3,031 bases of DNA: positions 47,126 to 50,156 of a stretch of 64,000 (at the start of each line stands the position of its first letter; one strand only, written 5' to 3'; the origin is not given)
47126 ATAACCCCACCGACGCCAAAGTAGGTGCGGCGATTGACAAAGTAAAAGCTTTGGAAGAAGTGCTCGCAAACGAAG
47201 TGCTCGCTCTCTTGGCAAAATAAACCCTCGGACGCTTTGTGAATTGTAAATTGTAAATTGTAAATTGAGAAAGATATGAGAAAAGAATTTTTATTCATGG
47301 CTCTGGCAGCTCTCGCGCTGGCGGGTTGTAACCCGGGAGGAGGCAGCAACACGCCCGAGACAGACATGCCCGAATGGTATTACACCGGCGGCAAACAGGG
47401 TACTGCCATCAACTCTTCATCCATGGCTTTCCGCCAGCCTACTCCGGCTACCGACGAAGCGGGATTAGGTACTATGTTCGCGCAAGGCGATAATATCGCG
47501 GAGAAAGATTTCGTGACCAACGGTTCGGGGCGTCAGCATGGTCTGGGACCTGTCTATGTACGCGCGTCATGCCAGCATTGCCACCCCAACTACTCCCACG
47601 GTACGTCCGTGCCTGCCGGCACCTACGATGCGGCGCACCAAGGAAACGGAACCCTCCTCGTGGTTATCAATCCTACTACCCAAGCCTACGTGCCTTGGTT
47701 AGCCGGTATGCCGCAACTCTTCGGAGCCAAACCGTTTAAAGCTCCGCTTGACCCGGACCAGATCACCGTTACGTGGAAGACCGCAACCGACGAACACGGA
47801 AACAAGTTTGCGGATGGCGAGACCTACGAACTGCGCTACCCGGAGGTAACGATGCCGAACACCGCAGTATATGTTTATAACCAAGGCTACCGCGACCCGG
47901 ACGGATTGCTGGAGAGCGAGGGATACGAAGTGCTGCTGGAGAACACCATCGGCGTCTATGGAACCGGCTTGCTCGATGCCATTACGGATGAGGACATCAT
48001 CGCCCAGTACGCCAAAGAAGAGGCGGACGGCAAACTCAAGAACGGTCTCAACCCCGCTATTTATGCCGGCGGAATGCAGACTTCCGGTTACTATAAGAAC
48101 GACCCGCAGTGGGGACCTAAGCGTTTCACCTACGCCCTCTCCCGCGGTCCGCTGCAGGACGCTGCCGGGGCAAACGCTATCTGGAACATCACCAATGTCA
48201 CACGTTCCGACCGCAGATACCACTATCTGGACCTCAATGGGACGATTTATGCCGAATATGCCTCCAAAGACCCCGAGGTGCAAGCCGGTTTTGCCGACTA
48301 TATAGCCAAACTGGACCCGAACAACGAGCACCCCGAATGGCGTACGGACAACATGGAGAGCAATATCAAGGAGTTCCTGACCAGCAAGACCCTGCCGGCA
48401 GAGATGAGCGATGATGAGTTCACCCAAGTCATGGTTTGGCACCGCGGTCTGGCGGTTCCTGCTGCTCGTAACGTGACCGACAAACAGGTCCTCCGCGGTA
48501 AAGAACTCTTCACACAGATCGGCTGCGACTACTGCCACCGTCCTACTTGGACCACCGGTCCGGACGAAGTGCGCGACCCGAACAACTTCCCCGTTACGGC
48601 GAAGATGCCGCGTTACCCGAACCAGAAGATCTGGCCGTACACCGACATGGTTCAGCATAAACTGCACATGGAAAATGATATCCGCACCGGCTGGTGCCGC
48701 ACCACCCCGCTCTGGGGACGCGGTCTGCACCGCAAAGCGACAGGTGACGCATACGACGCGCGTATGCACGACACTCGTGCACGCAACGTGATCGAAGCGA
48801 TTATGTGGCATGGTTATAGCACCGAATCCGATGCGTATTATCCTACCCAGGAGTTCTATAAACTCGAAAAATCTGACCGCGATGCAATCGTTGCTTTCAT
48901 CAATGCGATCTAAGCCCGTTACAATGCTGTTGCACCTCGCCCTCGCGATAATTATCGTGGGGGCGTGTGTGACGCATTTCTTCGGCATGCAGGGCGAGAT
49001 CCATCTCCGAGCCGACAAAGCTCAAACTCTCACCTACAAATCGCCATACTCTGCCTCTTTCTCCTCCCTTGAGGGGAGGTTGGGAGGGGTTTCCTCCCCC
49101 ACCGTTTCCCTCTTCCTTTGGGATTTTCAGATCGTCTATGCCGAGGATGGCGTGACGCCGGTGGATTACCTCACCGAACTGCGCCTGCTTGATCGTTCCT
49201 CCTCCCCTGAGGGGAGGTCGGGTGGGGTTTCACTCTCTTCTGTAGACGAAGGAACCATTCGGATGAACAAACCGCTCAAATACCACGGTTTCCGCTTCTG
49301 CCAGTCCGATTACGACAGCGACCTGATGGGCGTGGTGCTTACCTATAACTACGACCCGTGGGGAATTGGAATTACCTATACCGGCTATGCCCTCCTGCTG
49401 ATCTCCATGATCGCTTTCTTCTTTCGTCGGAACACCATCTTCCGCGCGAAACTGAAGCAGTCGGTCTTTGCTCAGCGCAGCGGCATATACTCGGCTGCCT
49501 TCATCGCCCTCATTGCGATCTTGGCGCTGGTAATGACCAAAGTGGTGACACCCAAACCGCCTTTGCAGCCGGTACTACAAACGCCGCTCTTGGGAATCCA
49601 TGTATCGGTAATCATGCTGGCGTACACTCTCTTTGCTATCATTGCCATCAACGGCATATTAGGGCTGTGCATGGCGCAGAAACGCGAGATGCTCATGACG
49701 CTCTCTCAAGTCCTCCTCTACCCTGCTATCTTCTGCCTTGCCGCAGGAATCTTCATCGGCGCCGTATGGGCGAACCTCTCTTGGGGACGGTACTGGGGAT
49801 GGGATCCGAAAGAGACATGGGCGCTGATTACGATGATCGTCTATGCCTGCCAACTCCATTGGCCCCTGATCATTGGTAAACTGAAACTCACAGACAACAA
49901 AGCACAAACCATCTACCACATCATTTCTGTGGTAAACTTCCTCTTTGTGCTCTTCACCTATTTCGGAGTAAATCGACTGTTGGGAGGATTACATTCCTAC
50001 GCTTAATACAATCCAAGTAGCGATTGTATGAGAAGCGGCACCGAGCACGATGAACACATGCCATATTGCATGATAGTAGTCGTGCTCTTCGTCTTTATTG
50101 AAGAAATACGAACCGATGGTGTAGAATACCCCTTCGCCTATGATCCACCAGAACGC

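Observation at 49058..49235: Two copies of a GC-rich palindromic element, same orientation and frame, inside the ccsA-like gene: a candidate in-frame miniature element family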

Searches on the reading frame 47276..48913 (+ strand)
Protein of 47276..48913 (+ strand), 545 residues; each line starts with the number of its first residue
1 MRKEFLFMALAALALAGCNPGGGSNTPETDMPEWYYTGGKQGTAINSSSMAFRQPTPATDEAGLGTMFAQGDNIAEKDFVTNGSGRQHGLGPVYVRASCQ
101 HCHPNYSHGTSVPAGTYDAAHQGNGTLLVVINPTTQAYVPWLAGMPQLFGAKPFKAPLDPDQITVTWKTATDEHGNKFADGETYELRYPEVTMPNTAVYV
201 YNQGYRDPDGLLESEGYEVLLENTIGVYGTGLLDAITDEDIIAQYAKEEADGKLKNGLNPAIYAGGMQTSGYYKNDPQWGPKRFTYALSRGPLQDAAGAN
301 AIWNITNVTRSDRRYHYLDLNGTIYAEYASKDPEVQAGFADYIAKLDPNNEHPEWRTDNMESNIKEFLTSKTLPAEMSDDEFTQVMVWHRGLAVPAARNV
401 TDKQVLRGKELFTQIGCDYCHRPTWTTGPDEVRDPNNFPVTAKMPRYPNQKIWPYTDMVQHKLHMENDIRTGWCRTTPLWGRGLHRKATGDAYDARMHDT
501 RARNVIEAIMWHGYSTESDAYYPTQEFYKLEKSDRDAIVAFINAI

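Call 13: search_protein_families(library=pfam, proteins=[window:47276-48913:+])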
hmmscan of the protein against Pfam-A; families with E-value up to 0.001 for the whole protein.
window:47276-48913:+ (545 aa): 1 family
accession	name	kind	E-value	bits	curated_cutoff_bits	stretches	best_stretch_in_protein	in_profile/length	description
PF06537.16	DHOR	-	6.4e-36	124.3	22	2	376-544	334-498/499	Di-haem oxidoreductase, putative peroxidase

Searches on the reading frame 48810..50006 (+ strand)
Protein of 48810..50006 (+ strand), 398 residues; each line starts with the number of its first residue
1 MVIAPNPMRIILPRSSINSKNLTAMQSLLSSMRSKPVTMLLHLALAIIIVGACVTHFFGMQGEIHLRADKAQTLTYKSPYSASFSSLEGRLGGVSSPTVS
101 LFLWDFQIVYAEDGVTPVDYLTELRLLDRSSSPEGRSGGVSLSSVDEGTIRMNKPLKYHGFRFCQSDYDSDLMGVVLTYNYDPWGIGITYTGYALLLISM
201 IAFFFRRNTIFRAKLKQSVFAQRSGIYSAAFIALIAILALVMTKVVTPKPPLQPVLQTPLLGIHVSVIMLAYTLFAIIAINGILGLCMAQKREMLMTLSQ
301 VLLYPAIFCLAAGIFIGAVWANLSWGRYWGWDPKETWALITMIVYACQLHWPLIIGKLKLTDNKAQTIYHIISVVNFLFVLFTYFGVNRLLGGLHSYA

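Call 13: search_protein_families(library=pfam, proteins=[window:48810-50006:+])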
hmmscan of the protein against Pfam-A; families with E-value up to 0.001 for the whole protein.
window:48810-50006:+ (398 aa): 2 families
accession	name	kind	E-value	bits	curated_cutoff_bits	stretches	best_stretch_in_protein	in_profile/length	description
PF01578.25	Cytochrom_C_asm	-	3.1e-30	105.8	29.9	1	209-395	23-212/212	Cytochrome C assembly protein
PF05140.19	ResB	-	4.2e-13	49.4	24.6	1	39-170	155-267/486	ResB-like family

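Call 16: find_homologous_proteins(query=window:48810-50006:+, max_evalue=1e-20)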
Query window:48810-50006:+ (398 aa): 3187 proteins with E <= 1e-20 among 8000 candidates; the best 120 are listed.
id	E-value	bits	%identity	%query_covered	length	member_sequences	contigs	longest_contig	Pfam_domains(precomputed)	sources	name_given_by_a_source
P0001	2.7e-223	759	92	94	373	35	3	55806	PF05140.20,PF01578.26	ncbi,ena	-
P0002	4.5e-209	712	89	90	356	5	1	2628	PF05140.20,PF01578.26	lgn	-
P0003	4.9e-198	676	86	90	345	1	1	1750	PF05140.20,PF01578.26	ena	-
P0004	6.4e-197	672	85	90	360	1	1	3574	PF05140.20,PF01578.26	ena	-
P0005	7.0e-195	666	85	90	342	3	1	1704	PF05140.20,PF01578.26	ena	-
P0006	2.5e-194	664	85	90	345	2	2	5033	PF05140.20,PF01578.26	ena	-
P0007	1.8e-192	658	85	90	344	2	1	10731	PF05140.20,PF01578.26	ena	-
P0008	1.3e-174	599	72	95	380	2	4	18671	PF05140.20,PF01578.26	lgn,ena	-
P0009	2.3e-174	598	74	94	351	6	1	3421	PF05140.20,PF01578.26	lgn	-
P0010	2.7e-170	585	71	94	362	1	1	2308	PF05140.20,PF01578.26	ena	-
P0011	3.7e-170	584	72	94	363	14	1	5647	PF05140.20,PF01578.26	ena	-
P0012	3.9e-170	584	70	93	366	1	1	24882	PF05140.20,PF01578.26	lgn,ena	-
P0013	2.4e-168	578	72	92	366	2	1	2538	PF05140.20,PF01578.26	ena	-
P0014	6.4e-165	567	69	94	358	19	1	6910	PF05140.20,PF01578.26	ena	-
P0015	8.5e-165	567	70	94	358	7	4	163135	PF05140.20,PF01578.26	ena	-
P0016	1.7e-163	562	70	94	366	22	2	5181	PF05140.20,PF01578.26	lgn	-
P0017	4.0e-163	561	70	94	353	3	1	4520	PF05140.20,PF01578.26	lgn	-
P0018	1.8e-161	556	67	92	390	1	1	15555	PF05140.20,PF01578.26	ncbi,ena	-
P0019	1.2e-160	553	68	94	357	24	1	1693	PF05140.20,PF01578.26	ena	-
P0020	1.9e-160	552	69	94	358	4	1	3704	PF05140.20,PF01578.26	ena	-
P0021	2.1e-160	552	68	94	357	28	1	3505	PF05140.20,PF01578.26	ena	-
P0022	2.4e-160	552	67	94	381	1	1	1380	PF05140.20,PF01578.26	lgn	-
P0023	3.2e-160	552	68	94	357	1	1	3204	PF05140.20,PF01578.26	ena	-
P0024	7.2e-160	550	71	94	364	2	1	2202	PF05140.20,PF01578.26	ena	-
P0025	1.1e-159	550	68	94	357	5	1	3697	PF05140.20,PF01578.26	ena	-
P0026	2.2e-159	549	68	95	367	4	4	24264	PF05140.20,PF01578.26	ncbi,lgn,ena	-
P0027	6.9e-159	547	69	94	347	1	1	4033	PF05140.20,PF01578.26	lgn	-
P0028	9.1e-159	547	69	94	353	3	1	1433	PF05140.20,PF01578.26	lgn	-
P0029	1.1e-158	547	68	94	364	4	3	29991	PF05140.20,PF01578.26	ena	-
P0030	1.2e-158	546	68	92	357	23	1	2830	PF05140.20,PF01578.26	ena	-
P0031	1.3e-158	546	69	94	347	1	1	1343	PF05140.20,PF01578.26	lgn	-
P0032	5.2e-158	544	68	92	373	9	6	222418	PF05140.20,PF01578.26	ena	-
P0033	7.6e-158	544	69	93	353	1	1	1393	PF05140.20,PF01578.26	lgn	-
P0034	8.5e-158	544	68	92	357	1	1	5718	PF05140.20,PF01578.26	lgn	-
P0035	9.5e-158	543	61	90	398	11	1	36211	PF05140.20,PF01578.26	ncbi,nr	ncbi:MAG: cytochrome c biogenesis protein CcsA [Paludibacteraceae bacterium]|nr:cytochrome c biogene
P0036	1.2e-157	543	70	91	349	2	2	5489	PF05140.20,PF01578.26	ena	-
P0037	2.6e-157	542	70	90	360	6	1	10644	PF05140.20,PF01578.26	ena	-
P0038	1.3e-156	540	72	88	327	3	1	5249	PF05140.20,PF01578.26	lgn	-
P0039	2.0e-156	539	67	92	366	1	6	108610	PF05140.20,PF01578.26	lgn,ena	-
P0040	2.8e-156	539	69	94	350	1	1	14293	PF05140.20,PF01578.26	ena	-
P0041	4.2e-156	538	67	94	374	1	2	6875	PF05140.20,PF01578.26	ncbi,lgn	-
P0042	4.6e-156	538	69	92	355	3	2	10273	PF05140.20,PF01578.26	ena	-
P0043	4.7e-156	538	67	94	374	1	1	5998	PF05140.20,PF01578.26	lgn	-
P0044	4.8e-156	538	68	94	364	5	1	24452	PF05140.20,PF01578.26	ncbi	-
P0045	5.1e-156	538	68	94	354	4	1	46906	PF05140.20,PF01578.26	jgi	-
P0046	6.2e-156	538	67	94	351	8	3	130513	PF05140.20,PF01578.26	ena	-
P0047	8.3e-156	537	69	94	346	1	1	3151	PF05140.20,PF01578.26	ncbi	-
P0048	8.5e-156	537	68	94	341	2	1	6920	PF05140.20,PF01578.26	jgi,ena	-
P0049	9.4e-156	537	69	94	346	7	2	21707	PF05140.20,PF01578.26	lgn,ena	-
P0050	1.7e-155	536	68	94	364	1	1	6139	PF05140.20,PF01578.26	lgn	-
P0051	2.6e-155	535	70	94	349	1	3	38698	PF05140.20,PF01578.26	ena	-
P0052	3.3e-155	535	67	94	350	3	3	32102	PF05140.20,PF01578.26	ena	-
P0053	8.2e-155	534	66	92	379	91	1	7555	PF05140.20,PF01578.26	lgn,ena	-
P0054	2.8e-154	532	67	93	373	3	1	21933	PF05140.20,PF01578.26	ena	-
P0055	4.6e-154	531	65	92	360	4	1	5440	PF05140.20,PF01578.26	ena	-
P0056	5.5e-154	531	65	94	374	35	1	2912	PF05140.20,PF01578.26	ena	-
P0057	5.6e-154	531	96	62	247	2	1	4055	PF01578.26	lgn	-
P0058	1.6e-153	530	67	94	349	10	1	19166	PF05140.20,PF01578.26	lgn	-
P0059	1.6e-153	530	64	92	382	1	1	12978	PF05140.20,PF01578.26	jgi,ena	-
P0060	2.0e-153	529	70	94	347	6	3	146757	PF05140.20,PF01578.26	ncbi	-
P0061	2.4e-153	529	66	94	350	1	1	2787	PF05140.20,PF01578.26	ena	-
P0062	3.3e-153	529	64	92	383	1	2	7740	PF05140.20,PF01578.26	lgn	-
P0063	3.7e-153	528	66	94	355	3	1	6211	PF05140.20,PF01578.26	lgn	-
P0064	3.9e-153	528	66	94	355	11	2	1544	PF05140.20,PF01578.26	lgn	-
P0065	1.1e-152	527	60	95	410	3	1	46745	PF05140.20,PF01578.26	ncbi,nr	ncbi:MAG: cytochrome c biogenesis protein CcsA [Paludibacteraceae bacterium]|nr:cytochrome c biogene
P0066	1.2e-152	527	69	92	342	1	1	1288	PF05140.20,PF01578.26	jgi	jgi:ABC-type transport system involved in cytochrome c biogenesis permease subunit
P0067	1.4e-152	526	66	94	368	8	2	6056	PF05140.20,PF01578.26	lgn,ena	-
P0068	1.5e-152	526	67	94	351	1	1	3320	PF05140.20,PF01578.26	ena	-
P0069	1.6e-152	526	67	94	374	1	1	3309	PF05140.20,PF01578.26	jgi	-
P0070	1.6e-152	526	66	94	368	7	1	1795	PF05140.20,PF01578.26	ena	-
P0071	2.1e-152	526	67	94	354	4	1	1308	PF05140.20,PF01578.26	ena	-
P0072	2.6e-152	526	68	94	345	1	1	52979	PF05140.20,PF01578.26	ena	-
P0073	3.1e-152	525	66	94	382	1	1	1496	PF05140.20,PF01578.26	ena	-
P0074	3.9e-152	525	66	94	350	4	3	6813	PF05140.20,PF01578.26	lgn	-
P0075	5.5e-152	525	69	94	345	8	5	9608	PF05140.20,PF01578.26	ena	-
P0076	5.5e-152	525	67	94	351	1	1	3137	PF05140.20,PF01578.26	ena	-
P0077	6.0e-152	524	67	94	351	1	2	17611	PF05140.20,PF01578.26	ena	-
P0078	6.0e-152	524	68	94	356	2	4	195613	PF05140.20,PF01578.26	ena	-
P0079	6.1e-152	524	63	92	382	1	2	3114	PF05140.20,PF01578.26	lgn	-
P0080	6.1e-152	524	68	91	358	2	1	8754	PF05140.20,PF01578.26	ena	-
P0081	6.5e-152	524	66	94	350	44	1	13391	PF05140.20,PF01578.26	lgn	-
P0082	7.6e-152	524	65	94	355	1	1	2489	PF05140.20,PF01578.26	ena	-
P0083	9.7e-152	524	68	94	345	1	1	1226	PF05140.20,PF01578.26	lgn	-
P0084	1.3e-151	523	68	94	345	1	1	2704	PF05140.20,PF01578.26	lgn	-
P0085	1.3e-151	523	68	92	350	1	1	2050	PF05140.20,PF01578.26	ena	-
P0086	1.4e-151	523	67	94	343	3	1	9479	PF05140.20,PF01578.26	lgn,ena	-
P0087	1.8e-151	523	67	94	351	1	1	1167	PF05140.20,PF01578.26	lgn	-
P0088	2.1e-151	523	63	92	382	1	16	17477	PF05140.20,PF01578.26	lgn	-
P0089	2.7e-151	522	66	94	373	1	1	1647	PF05140.20,PF01578.26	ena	-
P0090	2.9e-151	522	65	93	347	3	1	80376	PF05140.20,PF01578.26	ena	-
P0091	3.8e-151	522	65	94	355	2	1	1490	PF05140.20,PF01578.26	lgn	-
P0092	3.8e-151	522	68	94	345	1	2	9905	PF05140.20,PF01578.26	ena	-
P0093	5.4e-151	521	67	92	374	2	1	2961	PF05140.20,PF01578.26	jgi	-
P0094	5.7e-151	521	67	94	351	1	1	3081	PF05140.20,PF01578.26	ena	-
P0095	7.9e-151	521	67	94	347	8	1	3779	PF05140.20,PF01578.26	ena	-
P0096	8.5e-151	521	66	94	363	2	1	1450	PF05140.20,PF01578.26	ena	-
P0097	8.6e-151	521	67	94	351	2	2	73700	PF05140.20,PF01578.26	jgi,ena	-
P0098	8.9e-151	521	65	94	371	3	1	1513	PF05140.20,PF01578.26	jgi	-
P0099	9.3e-151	520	67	92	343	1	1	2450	PF05140.20,PF01578.26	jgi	-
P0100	9.7e-151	520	66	94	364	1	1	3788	PF05140.20,PF01578.26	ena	-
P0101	1.0e-150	520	67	94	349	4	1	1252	PF05140.20,PF01578.26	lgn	-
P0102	1.3e-150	520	66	94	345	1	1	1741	PF05140.20,PF01578.26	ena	-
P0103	1.4e-150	520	65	94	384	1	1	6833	PF05140.20,PF01578.26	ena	-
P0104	1.5e-150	520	63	92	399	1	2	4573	PF05140.20,PF01578.26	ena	-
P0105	1.5e-150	520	66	94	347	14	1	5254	PF05140.20,PF01578.26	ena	-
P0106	1.5e-150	520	64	94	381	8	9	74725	PF05140.20,PF01578.26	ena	-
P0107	1.6e-150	520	64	94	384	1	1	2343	PF05140.20,PF01578.26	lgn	-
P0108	1.9e-150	519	64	94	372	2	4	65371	PF05140.20,PF01578.26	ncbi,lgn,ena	-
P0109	2.5e-150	519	67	94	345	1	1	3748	PF05140.20,PF01578.26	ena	-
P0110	2.5e-150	519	67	94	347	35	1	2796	PF05140.20,PF01578.26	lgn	-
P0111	3.4e-150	519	66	88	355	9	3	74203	PF05140.20,PF01578.26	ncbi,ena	-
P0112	4.7e-150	518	68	94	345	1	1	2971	PF05140.20,PF01578.26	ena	-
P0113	9.1e-150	517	66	94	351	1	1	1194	PF05140.20,PF01578.26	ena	-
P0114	9.6e-150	517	67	94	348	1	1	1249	PF05140.20,PF01578.26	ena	-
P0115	1.1e-149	517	65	94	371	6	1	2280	PF05140.20,PF01578.26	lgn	-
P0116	1.3e-149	517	63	94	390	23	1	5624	PF05140.20,PF01578.26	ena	-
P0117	1.4e-149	517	67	91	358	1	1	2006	PF05140.20,PF01578.26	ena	-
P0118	1.6e-149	516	65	92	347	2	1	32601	PF05140.20,PF01578.26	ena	-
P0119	2.1e-149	516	64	96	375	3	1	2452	PF05140.20,PF01578.26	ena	-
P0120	2.5e-149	516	65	94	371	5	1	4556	PF05140.20,PF01578.26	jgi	-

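Call 19: find_encoding_contigs(protein=P0001, flank=10000, max_places=3)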
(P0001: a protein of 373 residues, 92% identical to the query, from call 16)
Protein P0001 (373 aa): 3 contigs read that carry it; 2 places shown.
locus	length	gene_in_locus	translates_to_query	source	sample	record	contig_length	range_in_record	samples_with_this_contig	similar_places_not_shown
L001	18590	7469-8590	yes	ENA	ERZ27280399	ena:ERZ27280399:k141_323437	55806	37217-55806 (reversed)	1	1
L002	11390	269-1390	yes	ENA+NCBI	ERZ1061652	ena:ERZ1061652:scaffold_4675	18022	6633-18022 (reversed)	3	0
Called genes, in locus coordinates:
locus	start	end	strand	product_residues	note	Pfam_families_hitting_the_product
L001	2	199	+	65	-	?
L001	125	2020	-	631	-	PF13306:LRR_5, PF13855:LRR_8 (faint), PF13306:LRR_5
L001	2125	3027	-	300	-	PF00196:GerE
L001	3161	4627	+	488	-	-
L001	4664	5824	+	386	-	PF09375:Peptidase_M75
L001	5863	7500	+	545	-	PF06537:DHOR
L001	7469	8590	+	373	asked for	PF05140:ResB, PF01578:Cytochrom_C_asm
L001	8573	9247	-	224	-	PF03006:HlyIII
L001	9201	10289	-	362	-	PF13480:Acetyltransf_6 (faint)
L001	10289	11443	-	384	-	PF02350:Epimerase_2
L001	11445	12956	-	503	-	PF02397:Bac_transf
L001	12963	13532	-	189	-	PF13189:Cytidylate_kin2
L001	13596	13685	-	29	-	-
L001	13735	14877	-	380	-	PF04007:DUF354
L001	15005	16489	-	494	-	PF13657:Couple_hipA, PF07804:HipA_C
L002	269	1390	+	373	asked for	PF05140:ResB, PF01578:Cytochrom_C_asm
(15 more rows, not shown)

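Call 20: find_encoding_contigs(protein=P0007, flank=10000, max_places=2)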
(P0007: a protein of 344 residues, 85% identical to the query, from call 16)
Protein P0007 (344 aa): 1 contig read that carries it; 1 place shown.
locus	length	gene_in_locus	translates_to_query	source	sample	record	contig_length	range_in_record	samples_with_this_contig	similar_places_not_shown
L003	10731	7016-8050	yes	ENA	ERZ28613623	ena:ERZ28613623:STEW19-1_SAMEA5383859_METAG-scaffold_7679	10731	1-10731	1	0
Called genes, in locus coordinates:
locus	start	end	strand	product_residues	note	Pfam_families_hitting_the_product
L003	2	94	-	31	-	?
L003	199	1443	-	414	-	PF00266:Aminotran_5, PF00282:Pyridoxal_deC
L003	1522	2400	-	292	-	PF00196:GerE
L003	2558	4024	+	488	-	-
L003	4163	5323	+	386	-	PF09375:Peptidase_M75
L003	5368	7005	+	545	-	PF06537:DHOR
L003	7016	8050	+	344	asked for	PF05140:ResB, PF01578:Cytochrom_C_asm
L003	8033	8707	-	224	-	PF03006:HlyIII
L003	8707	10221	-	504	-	PF02397:Bac_transf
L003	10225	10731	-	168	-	?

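Call 21: find_encoding_contigs(protein=P0003, flank=3000, max_places=1)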
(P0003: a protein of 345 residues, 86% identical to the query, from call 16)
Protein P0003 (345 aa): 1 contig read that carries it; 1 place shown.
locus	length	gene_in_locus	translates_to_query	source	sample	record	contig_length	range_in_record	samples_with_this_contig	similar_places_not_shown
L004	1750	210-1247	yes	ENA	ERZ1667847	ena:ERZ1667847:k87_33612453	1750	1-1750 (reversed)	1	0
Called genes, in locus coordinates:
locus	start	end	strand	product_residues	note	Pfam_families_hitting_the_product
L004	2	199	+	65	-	?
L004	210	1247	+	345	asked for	PF05140:ResB, PF01578:Cytochrom_C_asm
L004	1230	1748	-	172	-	?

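Call 22: find_encoding_contigs(protein=P0008, flank=10000, max_places=2)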
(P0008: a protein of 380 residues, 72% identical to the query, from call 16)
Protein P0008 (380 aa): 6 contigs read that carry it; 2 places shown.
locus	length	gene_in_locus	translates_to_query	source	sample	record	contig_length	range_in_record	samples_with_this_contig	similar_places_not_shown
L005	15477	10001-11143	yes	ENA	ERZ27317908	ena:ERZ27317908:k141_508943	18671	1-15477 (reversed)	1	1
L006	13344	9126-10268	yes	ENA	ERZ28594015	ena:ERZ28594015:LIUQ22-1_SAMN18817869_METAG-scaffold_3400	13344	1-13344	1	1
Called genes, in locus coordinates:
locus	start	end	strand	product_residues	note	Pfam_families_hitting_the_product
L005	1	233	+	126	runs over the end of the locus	PF00416:Ribosomal_S13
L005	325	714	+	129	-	PF00411:Ribosomal_S11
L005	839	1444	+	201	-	PF00163:Ribosomal_S4, PF01479:S4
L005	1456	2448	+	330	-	PF01193:RNA_pol_L, PF01000:RNA_pol_A_bac, PF03118:RNA_pol_A_CTD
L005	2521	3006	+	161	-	PF01196:Ribosomal_L17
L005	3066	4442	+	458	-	PF00152:tRNA-synt_2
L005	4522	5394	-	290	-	PF08281:Sigma70_r4_2 (faint), PF00196:GerE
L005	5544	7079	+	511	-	-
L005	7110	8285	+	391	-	PF09375:Peptidase_M75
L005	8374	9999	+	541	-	PF06537:DHOR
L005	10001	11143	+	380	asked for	PF05140:ResB, PF01578:Cytochrom_C_asm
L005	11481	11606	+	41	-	-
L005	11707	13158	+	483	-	PF01637:ATPase_2, PF13191:AAA_16, PF13173:AAA_14 (weak)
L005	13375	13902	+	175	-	-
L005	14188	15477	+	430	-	?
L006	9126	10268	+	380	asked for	PF05140:ResB, PF01578:Cytochrom_C_asm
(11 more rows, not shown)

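Call 23: find_encoding_contigs(protein=P0006, flank=5000, max_places=1)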
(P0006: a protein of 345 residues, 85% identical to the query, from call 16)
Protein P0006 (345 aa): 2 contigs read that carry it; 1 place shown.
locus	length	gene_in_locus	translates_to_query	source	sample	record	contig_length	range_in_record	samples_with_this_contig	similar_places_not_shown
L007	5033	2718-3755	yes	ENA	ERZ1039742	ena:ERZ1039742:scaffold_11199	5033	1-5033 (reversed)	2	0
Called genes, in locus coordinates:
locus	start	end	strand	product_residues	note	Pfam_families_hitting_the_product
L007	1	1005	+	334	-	?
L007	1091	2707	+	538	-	PF06537:DHOR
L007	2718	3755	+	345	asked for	PF05140:ResB, PF01578:Cytochrom_C_asm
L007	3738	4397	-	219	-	PF03006:HlyIII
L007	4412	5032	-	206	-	?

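Call 79: predict_structure(alignment_id=A1)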
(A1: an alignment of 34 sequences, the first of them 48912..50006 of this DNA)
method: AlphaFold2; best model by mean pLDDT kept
length: 364 residues; sequences in the alignment: 34
mean_pLDDT: 71.2   pTM: 0.67
mean pLDDT of the five models: 71.2, 63.9, 62.1, 61.9, 59.2
residues with pLDDT >= 90: 48; 70-90: 167; 50-70: 100; < 50: 49
segments of 3 or more residues with pLDDT < 50: 45-61, 97-111, 214-222, 358-364
pLDDT, mean of each block of 10 residues (from residue 1): 82 82 70 71 47 34 65 73 67 54 38 54 67 67 69 79 85 82 68 68 71 49 65 87 94 92 91 89 73 58 82 87 83 93 86 56 32
secondary structure, 60 per line:
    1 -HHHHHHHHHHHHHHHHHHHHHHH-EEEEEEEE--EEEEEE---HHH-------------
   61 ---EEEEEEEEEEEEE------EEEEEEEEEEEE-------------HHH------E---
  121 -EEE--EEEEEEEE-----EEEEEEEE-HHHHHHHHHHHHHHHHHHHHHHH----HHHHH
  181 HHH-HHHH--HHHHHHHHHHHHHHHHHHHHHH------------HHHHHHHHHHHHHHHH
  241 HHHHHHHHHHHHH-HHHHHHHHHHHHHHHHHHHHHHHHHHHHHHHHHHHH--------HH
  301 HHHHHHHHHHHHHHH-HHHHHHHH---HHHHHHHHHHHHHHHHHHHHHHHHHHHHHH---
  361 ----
elements in order: H2-24 E26-33 E36-41 E64-76 E83-94 E122-124 E127-134 E140-147 H149-171 H176-183 H185-188 H191-212 H225-253 H255-290 H299-315 H317-324 H328-357
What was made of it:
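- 49063..49091 (+): Triplex motif 1 in ccsBA. Y arm CCTCCCT 49063-49069, loop TGA 49070-49072, R arm GGGGAGG 49073-49079, loop TTG 49080-49082, reverse-Hoogsteen arm GGAGGGG 49083-49089, tail TT. Translated as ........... The peptide lies in a loop with pLDDT below 50 (model residues 45-61) between beta strands (call 79).
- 49201..49229 (+): Triplex motif 2 in ccsBA. Y CCTCCCC 49201-49207, loop TGA 49208-49210, R GGGGAGG 49211-49217, loop TCG 49218-49220, RH GGTGGGG 49221-49227, tail TT. Translated as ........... Loop with pLDDT below 50 (residues 97-111, call 79).
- They form low-confidence loops in the model (call 79).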
